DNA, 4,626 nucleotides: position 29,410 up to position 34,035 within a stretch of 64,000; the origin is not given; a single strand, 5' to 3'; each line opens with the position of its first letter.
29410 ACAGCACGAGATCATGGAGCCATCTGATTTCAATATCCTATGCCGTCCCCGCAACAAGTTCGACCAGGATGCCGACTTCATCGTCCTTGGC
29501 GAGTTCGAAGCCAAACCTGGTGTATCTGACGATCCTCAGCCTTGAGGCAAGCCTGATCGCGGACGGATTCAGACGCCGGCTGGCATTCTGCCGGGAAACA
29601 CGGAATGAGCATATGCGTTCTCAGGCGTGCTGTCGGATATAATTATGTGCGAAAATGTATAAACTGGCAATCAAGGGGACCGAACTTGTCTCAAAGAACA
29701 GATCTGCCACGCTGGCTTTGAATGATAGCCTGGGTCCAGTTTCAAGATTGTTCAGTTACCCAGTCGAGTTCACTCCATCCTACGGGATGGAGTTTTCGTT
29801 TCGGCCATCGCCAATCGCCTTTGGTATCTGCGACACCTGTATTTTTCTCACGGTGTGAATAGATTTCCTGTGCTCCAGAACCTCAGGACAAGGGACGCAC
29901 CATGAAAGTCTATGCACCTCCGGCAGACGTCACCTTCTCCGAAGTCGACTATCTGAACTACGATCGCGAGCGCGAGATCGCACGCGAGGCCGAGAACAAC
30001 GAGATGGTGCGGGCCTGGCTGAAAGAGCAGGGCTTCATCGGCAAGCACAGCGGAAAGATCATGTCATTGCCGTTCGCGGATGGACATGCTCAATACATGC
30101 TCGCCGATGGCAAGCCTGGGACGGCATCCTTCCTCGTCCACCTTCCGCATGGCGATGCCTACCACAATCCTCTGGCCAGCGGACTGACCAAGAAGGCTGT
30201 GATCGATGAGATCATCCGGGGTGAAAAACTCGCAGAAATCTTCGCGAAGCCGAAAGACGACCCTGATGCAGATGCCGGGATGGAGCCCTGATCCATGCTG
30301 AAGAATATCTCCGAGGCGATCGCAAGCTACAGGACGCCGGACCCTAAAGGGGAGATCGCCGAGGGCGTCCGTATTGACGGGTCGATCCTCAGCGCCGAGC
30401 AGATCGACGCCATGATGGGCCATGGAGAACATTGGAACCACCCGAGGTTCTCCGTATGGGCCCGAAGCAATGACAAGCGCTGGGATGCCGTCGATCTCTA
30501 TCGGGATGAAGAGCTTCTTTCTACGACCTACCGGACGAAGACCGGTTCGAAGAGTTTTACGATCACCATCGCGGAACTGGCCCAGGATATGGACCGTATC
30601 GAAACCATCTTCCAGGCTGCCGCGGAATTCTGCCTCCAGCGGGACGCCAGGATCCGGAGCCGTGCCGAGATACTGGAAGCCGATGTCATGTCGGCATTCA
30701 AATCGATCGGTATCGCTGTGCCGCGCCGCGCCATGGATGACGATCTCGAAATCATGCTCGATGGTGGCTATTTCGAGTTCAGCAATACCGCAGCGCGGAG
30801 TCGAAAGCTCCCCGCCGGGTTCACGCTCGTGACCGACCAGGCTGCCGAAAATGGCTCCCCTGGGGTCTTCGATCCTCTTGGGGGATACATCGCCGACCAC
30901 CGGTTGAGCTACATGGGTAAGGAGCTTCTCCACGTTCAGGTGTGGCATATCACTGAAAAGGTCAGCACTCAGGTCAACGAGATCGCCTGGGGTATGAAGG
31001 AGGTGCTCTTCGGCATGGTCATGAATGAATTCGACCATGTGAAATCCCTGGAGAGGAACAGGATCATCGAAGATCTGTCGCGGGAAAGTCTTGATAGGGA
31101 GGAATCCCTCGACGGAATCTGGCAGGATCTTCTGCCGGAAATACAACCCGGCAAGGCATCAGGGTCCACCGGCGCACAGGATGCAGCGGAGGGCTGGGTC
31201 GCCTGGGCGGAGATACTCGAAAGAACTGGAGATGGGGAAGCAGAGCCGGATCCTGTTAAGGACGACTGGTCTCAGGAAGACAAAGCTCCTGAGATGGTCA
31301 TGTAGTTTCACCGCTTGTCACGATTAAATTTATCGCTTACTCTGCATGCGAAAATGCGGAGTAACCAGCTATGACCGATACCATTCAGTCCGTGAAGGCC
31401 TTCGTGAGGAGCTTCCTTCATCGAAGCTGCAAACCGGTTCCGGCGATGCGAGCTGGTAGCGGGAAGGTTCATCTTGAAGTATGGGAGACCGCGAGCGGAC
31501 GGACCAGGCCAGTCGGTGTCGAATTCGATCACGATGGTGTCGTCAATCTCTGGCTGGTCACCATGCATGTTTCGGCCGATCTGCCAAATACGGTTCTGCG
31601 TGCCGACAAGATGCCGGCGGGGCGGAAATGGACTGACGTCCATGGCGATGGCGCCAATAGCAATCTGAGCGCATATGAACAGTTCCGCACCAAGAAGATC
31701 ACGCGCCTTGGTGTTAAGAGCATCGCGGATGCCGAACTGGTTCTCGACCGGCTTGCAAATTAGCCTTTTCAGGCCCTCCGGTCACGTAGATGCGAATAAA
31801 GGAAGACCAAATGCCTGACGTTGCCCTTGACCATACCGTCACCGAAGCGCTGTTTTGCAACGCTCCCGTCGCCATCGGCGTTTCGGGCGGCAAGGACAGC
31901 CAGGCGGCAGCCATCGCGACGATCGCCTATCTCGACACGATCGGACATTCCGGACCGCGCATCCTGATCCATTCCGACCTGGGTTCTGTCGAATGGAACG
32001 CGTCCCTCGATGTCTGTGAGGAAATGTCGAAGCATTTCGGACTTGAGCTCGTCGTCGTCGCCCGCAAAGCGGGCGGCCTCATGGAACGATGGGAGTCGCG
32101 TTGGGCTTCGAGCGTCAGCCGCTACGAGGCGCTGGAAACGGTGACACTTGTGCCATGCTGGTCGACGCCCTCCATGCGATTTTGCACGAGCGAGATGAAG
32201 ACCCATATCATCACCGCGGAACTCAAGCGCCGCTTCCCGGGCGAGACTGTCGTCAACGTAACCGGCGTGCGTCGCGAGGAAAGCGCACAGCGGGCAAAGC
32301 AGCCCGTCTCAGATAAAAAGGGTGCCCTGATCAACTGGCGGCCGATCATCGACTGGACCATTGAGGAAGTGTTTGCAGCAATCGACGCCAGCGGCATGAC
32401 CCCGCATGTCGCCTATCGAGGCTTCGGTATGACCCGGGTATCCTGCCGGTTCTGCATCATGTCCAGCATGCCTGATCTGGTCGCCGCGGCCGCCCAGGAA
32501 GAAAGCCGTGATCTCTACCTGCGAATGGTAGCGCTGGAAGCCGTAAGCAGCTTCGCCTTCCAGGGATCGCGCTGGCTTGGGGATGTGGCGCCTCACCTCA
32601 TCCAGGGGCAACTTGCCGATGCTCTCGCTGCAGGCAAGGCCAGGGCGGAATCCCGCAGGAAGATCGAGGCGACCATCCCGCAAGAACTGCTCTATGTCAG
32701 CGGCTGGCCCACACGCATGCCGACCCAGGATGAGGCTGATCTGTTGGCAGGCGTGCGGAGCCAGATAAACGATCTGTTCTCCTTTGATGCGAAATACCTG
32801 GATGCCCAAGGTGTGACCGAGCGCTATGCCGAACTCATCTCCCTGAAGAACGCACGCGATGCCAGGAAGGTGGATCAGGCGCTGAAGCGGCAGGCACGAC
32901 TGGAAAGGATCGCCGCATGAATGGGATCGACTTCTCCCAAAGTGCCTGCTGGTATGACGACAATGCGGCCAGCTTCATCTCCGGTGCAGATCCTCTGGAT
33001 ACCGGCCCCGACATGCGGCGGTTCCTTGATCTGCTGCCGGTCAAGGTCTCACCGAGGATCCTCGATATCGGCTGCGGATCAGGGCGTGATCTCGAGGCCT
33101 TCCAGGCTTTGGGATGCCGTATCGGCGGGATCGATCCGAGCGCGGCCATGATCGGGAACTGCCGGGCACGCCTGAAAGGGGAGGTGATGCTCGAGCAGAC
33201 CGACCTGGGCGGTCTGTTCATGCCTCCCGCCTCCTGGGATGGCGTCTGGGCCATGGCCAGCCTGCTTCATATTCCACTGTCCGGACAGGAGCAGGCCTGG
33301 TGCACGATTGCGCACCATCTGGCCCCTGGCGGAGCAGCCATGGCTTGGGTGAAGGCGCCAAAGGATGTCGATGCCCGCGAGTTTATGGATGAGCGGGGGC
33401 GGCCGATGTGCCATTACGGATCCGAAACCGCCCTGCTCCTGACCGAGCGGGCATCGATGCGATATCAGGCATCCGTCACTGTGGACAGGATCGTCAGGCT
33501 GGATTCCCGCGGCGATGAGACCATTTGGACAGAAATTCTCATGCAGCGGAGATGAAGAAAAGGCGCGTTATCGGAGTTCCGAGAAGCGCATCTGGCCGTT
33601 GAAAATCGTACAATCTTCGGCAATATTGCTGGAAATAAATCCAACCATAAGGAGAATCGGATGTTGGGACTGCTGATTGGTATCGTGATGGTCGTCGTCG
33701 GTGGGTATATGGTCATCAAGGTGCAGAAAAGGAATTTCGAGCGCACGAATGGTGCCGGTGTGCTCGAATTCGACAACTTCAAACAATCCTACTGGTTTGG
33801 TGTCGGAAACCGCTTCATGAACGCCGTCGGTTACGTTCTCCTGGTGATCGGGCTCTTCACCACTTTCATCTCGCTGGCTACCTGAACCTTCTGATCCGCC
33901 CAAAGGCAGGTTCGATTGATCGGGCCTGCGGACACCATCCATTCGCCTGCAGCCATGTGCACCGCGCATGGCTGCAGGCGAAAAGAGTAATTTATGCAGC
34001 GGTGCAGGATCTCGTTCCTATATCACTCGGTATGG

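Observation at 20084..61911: Recurrent (A/G)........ 8-9-mer about 25-38 nt upstream of many start codons: candidate island-wide promoter or operator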

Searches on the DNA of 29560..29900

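Call 64: search_rna_families(source=window, start=29560, end=29900, threshold=evalue, max_evalue=1)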
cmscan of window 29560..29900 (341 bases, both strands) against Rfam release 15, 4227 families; matches with E-value up to 1: 0.
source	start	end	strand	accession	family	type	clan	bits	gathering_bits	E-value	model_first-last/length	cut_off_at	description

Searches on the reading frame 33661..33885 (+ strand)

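Call 80: search_protein_families(library=pfam, proteins=[window:33661-33885:+], max_evalue=0.5)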
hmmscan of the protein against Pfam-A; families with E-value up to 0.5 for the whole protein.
window:33661-33885:+ (74 aa): 2 families
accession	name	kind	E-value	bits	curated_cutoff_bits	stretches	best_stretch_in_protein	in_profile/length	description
PF21484.3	Chp1-like_PIN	-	0.1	12.9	27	1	18-44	119-145/148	Chromo domain-containing protein 1-like, PIN domain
PF02656.20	DUF202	-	0.34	11.8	23.4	0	31-72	24-59/68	Domain of unknown function (DUF202)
